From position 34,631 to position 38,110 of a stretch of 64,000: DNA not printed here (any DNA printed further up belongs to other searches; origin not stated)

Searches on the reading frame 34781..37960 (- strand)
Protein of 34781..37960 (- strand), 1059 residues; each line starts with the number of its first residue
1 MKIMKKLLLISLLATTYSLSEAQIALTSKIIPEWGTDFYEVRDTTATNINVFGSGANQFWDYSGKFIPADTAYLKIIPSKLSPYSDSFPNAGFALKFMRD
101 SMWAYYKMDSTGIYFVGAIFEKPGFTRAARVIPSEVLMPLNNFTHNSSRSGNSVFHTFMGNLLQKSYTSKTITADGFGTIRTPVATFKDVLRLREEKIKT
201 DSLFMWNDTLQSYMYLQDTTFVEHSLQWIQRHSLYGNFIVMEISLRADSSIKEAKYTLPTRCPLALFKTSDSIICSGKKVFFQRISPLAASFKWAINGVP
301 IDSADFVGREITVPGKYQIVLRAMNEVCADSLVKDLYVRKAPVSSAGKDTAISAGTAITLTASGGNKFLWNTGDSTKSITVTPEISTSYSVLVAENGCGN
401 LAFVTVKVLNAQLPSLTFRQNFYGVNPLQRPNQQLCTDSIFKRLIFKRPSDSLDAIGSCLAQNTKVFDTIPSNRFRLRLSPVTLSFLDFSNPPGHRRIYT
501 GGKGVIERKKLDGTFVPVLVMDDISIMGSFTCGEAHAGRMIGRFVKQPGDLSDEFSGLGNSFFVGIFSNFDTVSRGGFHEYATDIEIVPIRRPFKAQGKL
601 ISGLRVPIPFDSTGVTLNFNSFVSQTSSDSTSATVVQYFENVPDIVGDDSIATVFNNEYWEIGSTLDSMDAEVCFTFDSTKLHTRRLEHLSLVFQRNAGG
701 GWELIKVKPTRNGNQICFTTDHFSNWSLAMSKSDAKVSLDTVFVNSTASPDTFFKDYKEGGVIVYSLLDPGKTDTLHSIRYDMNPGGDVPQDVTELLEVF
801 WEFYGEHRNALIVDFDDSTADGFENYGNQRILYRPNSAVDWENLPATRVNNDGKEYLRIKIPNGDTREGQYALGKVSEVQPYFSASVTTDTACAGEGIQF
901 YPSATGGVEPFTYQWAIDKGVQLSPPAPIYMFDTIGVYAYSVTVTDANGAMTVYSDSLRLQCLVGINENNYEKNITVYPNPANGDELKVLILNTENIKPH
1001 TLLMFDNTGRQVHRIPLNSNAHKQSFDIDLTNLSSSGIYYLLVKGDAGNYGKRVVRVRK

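Call 13: search_protein_families(library=pfam, proteins=[window:34781-37960:-], max_evalue=0.01)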
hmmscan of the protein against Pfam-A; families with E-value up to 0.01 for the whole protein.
window:34781-37960:- (1059 aa): 3 families
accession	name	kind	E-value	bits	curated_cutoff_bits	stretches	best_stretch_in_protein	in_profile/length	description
PF18962.6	Por_Secre_tail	-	2e-08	34.8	27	1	977-1054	1-73/75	Secretion system C-terminal sorting domain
PF18911.6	PKD_4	-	3.8e-08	33.7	27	1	881-956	4-79/85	PKD domain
PF00801.26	PKD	-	0.0017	18.7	23.5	0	909-951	28-72/80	PKD domain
